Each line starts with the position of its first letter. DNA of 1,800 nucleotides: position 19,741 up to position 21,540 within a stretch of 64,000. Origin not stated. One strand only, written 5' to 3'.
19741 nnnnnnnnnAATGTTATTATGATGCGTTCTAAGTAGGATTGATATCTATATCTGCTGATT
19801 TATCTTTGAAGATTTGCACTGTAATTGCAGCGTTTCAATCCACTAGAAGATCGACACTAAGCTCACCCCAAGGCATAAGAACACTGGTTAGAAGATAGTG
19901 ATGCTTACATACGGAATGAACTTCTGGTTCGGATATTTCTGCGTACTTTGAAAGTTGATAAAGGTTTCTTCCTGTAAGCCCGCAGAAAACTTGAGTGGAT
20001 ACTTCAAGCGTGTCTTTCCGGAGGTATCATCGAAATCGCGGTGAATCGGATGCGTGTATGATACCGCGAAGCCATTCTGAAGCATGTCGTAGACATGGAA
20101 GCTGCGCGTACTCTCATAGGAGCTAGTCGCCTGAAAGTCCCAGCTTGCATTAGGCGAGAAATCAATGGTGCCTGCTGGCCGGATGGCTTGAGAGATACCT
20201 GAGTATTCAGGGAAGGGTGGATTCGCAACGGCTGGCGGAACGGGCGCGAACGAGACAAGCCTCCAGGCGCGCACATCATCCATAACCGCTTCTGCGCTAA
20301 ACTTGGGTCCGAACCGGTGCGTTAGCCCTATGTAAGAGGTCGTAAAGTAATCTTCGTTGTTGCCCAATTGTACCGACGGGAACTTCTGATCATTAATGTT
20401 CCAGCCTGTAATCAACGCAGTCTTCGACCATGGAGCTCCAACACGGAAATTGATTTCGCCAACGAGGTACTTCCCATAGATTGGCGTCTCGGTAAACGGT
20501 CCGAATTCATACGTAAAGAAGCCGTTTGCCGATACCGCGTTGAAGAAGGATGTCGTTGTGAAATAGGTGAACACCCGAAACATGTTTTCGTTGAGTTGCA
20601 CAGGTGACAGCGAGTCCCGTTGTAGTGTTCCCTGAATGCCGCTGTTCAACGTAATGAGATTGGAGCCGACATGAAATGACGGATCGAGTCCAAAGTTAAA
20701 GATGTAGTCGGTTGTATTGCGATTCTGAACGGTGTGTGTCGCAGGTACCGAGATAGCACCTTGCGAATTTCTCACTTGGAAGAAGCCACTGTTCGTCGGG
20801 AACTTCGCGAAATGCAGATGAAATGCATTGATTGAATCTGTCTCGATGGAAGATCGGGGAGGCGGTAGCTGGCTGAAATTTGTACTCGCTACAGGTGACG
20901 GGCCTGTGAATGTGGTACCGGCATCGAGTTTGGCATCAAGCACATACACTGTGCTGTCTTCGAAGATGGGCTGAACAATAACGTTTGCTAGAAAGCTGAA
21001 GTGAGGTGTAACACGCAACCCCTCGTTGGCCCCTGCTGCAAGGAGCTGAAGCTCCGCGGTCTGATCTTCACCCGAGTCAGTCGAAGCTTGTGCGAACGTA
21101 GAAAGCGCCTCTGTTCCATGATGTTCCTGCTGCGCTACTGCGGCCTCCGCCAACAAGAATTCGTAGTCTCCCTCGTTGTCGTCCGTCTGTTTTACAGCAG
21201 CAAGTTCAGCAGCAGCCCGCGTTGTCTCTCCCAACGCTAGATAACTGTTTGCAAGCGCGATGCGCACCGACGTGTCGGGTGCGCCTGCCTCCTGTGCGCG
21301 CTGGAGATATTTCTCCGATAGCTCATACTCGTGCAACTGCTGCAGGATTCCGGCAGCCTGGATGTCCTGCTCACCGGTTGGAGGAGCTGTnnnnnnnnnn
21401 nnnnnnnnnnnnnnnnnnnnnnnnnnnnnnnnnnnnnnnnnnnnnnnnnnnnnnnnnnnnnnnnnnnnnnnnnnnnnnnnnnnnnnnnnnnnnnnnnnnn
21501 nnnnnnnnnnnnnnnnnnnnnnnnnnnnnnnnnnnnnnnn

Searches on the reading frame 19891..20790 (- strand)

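Call 94: search_protein_families(library=pfam, proteins=[window:19891-20790:-], max_evalue=10)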
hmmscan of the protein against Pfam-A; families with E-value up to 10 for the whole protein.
window:19891-20790:- (300 aa): 1 family
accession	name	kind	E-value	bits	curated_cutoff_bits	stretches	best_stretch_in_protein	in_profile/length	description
PF11558.13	HET-s_218-289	-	0.12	12.8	32.2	1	111-140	18-47/65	Het-s 218-289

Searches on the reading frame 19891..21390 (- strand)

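Call 93: search_protein_families(library=ncbifam, proteins=[window:19891-21390:-], max_evalue=0.1)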
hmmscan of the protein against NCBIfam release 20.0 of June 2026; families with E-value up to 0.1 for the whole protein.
window:19891-21390:- (500 aa): 5 families
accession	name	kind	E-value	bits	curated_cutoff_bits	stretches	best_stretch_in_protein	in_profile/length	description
TIGR02917.1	PEP_TPR_lipo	equivalog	5.4e-06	24.6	312.2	1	10-116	60-165/899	XrtA/PEP-CTERM system TPR-repeat protein PrsT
NF033920.0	C39_PA2778_fam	equivalog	0.0073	15.7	150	1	10-101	160-251/255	PA2778 family cysteine peptidase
TIGR02552.1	LcrH_SycD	equivalog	0.023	14.4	104.8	0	13-78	59-124/136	SycD/LcrH family type III secretion system chaperone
NF011172.0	PRK14574.1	equivalog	0.048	11.6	1638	1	25-98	435-508/822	poly-beta-1,6 N-acetyl-D-glucosamine export porin PgaA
TIGR03939.1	PGA_TPR_OMP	equivalog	0.05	11.8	366.65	1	25-103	105-492/800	poly-beta-1,6 N-acetyl-D-glucosamine export porin PgaA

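Call 94: search_protein_families(library=pfam, proteins=[window:19891-21390:-], max_evalue=10)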
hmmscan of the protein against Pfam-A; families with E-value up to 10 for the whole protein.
window:19891-21390:- (500 aa): 6 families
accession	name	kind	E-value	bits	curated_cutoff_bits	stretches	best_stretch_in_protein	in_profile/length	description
PF14559.12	TPR_19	-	0.015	16.1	25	1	24-81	9-66/68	Tetratricopeptide repeat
PF12895.13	ANAPC3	-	0.23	12.2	27.2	1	20-91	3-73/82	Anaphase-promoting complex, cyclosome, subunit 3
PF13432.12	TPR_16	-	1.3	10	32.7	2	17-68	8-60/65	Tetratricopeptide repeat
PF13428.12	TPR_14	-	1.4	10.3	23.5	1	43-82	4-43/44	Tetratricopeptide repeat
PF07721.20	TPR_4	-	2.4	9.5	27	1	42-64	3-25/26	Tetratricopeptide repeat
PF13424.12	TPR_12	-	2.9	8.6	30.1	1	12-61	9-59/77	Tetratricopeptide repeat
